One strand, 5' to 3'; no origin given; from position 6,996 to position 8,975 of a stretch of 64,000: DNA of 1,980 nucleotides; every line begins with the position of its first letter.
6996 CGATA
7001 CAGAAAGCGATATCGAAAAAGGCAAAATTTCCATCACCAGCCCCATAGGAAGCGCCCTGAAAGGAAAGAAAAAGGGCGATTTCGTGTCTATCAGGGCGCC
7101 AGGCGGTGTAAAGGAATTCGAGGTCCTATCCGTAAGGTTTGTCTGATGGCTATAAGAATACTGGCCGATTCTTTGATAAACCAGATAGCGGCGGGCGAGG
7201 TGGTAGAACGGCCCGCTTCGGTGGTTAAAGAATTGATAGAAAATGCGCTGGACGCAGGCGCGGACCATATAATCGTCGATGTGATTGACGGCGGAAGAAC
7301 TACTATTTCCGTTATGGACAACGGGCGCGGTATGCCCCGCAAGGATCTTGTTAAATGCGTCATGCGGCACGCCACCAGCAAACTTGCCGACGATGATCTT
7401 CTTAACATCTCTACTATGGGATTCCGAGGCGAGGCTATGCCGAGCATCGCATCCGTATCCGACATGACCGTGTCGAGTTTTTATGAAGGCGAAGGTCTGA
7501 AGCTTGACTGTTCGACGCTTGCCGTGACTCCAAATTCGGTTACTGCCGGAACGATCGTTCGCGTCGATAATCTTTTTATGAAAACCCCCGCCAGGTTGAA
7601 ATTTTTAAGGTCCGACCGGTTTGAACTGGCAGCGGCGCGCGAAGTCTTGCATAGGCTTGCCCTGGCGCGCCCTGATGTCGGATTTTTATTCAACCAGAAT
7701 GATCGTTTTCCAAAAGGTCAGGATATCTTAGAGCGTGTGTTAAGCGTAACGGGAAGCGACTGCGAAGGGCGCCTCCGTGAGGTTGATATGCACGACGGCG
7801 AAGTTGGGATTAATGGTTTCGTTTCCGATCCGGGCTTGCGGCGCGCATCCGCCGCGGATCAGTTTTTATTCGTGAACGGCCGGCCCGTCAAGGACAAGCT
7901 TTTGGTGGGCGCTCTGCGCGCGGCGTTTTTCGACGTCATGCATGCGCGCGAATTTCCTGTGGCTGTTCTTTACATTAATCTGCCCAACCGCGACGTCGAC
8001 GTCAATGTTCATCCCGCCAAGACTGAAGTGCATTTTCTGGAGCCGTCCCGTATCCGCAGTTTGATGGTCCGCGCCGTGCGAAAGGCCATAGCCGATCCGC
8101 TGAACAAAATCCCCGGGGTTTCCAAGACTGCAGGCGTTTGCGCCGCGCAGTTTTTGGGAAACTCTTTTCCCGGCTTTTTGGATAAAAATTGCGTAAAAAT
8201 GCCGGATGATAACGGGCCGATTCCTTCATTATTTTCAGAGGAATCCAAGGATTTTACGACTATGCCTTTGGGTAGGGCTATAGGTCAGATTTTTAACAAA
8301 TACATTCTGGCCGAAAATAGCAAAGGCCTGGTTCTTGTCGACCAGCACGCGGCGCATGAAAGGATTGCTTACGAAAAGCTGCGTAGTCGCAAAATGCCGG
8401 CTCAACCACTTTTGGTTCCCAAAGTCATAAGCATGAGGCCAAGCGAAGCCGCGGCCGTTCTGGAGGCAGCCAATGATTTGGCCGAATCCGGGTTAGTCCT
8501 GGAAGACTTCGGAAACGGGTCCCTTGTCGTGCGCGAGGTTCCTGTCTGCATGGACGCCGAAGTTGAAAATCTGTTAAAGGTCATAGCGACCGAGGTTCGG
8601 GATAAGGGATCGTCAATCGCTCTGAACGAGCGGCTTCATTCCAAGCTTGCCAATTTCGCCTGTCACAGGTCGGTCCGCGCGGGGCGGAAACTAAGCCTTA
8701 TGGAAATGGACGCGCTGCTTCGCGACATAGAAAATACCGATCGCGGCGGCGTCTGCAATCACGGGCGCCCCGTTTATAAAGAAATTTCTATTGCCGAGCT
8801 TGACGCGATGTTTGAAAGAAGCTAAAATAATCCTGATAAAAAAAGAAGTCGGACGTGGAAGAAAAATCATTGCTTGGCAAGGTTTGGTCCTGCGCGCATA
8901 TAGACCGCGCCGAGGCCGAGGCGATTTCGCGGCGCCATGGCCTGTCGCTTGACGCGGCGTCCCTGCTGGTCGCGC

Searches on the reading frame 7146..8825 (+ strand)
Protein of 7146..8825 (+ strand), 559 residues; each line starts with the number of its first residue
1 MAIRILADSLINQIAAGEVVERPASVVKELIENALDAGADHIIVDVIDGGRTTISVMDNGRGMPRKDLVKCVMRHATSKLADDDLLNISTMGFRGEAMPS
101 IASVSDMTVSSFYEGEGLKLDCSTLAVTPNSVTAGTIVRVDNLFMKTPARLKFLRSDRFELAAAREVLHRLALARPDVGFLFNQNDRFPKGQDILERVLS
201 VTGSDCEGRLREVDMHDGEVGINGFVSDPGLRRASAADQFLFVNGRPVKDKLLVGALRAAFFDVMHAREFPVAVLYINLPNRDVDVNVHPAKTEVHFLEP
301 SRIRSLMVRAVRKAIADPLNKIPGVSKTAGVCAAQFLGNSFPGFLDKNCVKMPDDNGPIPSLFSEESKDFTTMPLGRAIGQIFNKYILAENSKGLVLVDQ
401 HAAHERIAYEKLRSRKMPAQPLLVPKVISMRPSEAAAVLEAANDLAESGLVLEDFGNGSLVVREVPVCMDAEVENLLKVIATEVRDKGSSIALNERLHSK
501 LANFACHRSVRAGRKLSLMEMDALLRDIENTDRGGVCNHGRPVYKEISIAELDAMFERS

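Call 58: search_protein_families(library=pfam, proteins=[window:7146-8825:+], max_evalue=0.001)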
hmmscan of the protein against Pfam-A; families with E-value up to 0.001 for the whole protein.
window:7146-8825:+ (559 aa): 4 families
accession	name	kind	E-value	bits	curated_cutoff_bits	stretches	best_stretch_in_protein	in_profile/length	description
PF08676.16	MutL_C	-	9.3e-41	139.3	25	1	379-516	1-142/142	MutL C terminal dimerisation domain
PF01119.25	DNA_mis_repair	-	3.8e-32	110.8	26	1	200-315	3-118/119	DNA mismatch repair protein, C-terminal domain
PF13589.12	HATPase_c_3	-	1.6e-11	44.8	25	1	24-118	4-99/137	Histidine kinase-, DNA gyrase B-, and HSP90-like ATPase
PF02518.31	HATPase_c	-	4.4e-08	34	26.4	1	21-73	4-59/111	Histidine kinase-, DNA gyrase B-, and HSP90-like ATPase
